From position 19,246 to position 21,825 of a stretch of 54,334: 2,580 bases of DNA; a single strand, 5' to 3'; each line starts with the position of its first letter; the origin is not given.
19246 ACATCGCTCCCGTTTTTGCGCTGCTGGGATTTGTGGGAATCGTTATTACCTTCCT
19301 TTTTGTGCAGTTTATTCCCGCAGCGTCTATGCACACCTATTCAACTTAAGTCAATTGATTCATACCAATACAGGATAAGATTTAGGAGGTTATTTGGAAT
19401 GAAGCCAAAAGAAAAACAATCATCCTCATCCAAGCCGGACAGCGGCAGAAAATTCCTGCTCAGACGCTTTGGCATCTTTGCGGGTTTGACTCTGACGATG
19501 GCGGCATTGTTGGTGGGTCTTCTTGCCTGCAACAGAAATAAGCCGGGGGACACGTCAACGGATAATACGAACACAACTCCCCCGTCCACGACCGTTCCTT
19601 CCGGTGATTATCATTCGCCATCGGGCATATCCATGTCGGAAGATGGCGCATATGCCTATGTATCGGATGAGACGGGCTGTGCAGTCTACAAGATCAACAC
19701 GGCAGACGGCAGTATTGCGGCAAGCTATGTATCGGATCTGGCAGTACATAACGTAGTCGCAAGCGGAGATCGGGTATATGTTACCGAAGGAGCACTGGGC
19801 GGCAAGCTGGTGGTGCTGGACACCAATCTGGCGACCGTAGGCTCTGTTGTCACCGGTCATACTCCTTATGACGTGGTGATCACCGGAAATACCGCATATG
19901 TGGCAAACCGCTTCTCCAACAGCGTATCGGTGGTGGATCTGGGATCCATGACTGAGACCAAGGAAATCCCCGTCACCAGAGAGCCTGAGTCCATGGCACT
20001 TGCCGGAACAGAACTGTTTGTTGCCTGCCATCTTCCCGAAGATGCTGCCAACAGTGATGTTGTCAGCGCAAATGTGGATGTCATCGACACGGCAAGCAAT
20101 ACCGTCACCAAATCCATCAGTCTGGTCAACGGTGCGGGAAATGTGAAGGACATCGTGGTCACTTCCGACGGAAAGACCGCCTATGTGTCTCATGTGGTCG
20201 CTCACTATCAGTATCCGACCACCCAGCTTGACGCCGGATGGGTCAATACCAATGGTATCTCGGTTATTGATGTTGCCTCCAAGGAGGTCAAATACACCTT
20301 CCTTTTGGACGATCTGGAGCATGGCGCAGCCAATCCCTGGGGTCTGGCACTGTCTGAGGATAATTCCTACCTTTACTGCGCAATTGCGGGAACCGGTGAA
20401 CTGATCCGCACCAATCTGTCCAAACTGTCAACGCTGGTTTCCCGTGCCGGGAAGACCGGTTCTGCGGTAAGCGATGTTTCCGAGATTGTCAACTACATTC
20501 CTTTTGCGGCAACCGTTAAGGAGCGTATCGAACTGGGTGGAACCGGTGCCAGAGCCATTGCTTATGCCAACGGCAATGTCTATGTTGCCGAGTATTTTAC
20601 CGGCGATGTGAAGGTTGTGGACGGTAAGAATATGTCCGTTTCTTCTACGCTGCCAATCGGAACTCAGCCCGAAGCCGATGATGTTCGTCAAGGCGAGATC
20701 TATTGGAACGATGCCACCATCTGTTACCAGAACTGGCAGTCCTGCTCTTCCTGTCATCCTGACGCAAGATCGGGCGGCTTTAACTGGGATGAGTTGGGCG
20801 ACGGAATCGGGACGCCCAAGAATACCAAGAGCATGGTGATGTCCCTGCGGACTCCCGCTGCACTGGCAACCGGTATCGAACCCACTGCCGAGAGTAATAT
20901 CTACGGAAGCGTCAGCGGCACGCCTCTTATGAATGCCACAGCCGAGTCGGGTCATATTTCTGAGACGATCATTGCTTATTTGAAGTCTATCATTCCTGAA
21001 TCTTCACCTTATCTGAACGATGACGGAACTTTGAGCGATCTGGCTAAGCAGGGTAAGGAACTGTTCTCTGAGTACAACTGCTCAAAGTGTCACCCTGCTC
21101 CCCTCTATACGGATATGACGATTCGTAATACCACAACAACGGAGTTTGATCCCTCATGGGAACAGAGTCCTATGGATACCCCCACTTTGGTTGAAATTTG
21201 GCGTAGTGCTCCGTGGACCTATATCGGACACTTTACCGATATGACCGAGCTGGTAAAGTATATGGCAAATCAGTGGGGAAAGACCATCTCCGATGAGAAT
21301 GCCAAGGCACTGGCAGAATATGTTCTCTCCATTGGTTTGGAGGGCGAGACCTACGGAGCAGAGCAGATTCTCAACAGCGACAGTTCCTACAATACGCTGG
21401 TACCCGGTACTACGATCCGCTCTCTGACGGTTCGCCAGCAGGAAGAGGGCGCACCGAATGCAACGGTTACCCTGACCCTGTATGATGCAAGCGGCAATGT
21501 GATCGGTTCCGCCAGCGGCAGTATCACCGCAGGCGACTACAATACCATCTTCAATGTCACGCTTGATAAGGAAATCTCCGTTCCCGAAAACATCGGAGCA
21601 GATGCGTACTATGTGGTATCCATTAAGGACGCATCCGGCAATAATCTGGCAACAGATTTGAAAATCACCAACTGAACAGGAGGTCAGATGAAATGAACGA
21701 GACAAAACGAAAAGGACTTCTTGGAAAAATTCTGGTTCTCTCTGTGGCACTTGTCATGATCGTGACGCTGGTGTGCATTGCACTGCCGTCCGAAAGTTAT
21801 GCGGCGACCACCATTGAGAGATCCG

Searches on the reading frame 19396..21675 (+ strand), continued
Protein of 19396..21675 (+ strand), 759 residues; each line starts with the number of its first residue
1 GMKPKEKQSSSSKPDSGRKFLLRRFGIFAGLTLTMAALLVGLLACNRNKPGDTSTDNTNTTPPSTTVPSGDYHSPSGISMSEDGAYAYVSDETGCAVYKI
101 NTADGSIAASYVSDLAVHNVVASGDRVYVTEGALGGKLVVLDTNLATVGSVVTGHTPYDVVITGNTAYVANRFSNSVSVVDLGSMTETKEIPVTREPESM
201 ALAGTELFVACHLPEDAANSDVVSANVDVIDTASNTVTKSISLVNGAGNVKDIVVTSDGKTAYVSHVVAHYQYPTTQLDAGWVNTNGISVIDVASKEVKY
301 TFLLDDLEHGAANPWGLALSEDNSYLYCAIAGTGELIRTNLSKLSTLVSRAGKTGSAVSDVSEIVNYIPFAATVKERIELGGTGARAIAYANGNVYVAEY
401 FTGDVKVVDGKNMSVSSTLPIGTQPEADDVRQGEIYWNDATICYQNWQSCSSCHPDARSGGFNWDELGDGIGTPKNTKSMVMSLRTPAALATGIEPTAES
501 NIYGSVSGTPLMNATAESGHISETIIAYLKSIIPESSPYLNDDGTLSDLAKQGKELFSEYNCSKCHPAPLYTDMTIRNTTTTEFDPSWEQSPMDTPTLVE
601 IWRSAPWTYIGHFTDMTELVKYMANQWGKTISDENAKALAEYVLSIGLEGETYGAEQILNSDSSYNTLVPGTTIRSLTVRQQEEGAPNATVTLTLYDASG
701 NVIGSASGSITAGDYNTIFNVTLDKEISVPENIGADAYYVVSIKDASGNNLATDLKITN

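Call 57: search_solved_structures(query=A2, max_evalue=0.001, show_alignments=3)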
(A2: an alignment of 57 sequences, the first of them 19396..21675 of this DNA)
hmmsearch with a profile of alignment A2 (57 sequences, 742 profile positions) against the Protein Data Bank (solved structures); distinct sequences matched with E-value up to 0.001: 57.
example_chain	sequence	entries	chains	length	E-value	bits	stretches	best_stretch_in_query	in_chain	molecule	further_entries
5c2v_B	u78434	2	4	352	1.5e-29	106.2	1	64-395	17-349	HYDRAZINE SYNTHASE BETA SUBUNIT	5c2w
5c2v_C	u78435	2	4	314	6.9e-28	100.7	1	406-563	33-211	HYDRAZINE SYNTHASE GAMMA SUBUNIT | Hypothetical (Di heme) protein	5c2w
1l0q_A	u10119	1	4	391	1.4e-25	93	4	151-252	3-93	Surface layer protein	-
3o5c_A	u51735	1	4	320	1e-15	60.4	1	501-628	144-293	Cytochrome c551 peroxidase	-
8ptf_A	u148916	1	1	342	1.2e-12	50.3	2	104-200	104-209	YncE family protein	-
8ptd_A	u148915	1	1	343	1.2e-12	50.3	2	104-200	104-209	YncE family protein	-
3wwa_A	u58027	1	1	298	1.5e-12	50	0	60-93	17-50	Pizza7H protein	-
6qsd_A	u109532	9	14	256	6.8e-12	47.8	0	60-93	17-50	Pizza6S | Pizza6-S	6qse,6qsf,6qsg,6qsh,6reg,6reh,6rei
8blw_B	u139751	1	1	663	9.3e-12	47.3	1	105-200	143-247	YncE family protein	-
6f0t_A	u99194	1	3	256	9.6e-12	47.3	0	60-93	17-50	Pizza6-SFW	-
6rej_A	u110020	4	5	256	2.8e-11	45.8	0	60-93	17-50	Pizza6-SH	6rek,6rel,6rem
6ren_A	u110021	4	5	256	3.2e-11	45.6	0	60-92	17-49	3fPizza6-SH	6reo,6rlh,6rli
3ww9_A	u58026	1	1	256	4.4e-11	45.1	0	60-93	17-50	pizza6 protein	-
7zpw_A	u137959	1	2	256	1.1e-10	43.8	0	60-93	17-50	Pizza6-TSK-TSH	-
7zpz_A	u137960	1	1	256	1.3e-10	43.6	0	60-93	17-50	Pizza6-TSR-TSH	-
1iqc_A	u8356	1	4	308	1.5e-10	43.3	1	527-624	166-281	di-heme peroxidase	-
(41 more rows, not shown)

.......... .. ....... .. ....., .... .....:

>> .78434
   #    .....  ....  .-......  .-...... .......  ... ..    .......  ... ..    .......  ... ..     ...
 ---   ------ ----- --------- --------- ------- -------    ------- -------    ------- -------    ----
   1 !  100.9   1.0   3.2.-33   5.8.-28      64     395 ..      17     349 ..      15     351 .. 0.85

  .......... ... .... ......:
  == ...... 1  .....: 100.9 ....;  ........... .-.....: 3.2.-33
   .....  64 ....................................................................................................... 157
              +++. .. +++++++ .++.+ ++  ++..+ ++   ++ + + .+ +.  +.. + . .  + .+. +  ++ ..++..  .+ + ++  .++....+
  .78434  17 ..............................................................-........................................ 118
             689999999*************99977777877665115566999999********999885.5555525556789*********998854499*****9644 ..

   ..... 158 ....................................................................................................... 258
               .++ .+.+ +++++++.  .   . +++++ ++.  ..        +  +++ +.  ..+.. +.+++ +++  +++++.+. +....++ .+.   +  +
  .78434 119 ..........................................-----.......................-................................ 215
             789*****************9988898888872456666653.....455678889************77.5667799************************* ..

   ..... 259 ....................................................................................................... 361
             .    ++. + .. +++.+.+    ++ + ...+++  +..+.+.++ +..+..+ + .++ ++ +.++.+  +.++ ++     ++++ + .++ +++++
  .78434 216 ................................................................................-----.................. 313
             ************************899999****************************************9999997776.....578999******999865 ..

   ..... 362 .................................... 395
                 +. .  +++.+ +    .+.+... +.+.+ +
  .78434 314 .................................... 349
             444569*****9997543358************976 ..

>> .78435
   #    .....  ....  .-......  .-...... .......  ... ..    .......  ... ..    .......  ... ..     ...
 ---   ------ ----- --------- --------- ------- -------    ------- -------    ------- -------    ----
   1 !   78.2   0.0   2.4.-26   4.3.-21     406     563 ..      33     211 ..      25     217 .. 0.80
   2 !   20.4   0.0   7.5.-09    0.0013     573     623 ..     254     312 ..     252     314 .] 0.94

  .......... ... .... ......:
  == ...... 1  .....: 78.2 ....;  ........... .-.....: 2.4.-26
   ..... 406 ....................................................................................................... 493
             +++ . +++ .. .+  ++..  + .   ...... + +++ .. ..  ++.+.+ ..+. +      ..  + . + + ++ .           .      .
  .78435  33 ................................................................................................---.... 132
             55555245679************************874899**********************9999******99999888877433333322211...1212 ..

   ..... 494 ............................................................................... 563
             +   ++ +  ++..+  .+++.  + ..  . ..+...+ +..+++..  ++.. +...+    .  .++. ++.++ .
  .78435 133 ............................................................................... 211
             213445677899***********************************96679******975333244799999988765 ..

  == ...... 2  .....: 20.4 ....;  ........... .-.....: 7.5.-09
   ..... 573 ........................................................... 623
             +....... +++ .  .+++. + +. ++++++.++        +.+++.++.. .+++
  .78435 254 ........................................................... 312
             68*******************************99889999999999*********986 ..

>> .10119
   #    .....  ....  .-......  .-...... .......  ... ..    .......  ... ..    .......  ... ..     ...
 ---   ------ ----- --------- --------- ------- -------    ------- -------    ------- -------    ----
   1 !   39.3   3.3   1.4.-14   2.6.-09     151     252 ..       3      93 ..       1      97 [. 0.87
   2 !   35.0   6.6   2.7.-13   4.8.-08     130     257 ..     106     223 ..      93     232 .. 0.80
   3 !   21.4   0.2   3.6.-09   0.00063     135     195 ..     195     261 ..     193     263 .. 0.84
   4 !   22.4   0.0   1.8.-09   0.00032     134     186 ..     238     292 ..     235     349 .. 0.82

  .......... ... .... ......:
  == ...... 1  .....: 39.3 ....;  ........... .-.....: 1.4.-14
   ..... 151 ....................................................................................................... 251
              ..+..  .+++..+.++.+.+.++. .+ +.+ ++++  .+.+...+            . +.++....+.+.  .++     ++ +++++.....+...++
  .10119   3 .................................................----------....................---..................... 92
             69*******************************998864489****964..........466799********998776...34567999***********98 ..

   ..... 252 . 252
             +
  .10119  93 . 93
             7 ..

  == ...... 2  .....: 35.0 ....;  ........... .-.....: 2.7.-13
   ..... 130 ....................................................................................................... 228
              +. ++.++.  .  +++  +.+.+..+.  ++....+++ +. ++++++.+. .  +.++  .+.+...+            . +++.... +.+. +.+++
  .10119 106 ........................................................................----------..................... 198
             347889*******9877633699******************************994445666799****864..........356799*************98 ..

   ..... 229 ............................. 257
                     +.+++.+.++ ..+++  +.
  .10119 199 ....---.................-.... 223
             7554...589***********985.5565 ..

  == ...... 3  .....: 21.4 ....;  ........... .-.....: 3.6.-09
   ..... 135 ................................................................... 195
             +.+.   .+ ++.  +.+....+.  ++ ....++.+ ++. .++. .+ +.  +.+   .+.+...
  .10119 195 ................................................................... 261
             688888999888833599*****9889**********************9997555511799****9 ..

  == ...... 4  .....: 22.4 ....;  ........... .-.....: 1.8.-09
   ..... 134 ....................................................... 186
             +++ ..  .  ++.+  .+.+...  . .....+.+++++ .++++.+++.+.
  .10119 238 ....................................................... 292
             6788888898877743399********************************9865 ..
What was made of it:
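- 19399..21675 (+): HZS beta-gamma-fusion-like di-haem lipoprotein, 758 aa. Lipobox Cys44 (19528-19530); 7-bladed propeller about residues 70-420; CCP-like di-haem domain about 426-645; C-terminal beta-sandwich 650-758. With the profile: 1.5e-29 and 6.9e-28 (call 57).
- On Di-haem cytochrome c peroxidase / MauG: Profile against PDB CCPs 1e-15 to 1e-7 (call 57).
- Closest known: Bacterial di-haem cytochrome c peroxidase / MauG / RoxA superfamily. Same: The C-terminal half of the beta-gamma-like protein has the two-CxxCH CCP fold: profile hits to 3o5c at 1e-15 and 1iqc at 1.5e-10 (call 57).
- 5c2v_B at 1.5e-29 and 5c2v_C at 6.9e-28, against 1e-15 for the best CCP (call 57). The CCP-like fold is specifically closest to HZS gamma (call 57).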

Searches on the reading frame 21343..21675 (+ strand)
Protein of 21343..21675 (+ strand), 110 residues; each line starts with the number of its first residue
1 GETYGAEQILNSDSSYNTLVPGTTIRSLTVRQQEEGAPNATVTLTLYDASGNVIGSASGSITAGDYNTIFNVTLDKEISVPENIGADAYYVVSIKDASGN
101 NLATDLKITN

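Call 62: search_protein_families(library=pfam, proteins=[window:21343-21675:+], max_evalue=1)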
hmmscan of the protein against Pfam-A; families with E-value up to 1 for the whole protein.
window:21343-21675:+ (110 aa): 6 families
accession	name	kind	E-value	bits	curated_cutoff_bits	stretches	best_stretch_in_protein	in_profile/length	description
PF13860.13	FlgD_ig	-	0.0011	19.3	27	1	40-68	23-52/79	FlgD Ig-like domain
PF09134.16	Invasin_D3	-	0.0054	17.6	33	1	35-63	17-45/98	Invasin, domain 3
PF17786.7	Mannosidase_ig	-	0.061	14.3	23.4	1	38-105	15-82/91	Mannosidase Ig/CBM-like domain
PF15418.12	DUF4625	-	0.1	13.3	27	1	71-108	90-128/131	Domain of unknown function (DUF4625)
PF06863.17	DUF1254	-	0.11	13.1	22.2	0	78-103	41-64/133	Protein of unknown function (DUF1254)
PF22311.1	DUF6970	-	0.15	12.3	27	1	43-64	36-57/78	Domain of unknown function (DUF6970)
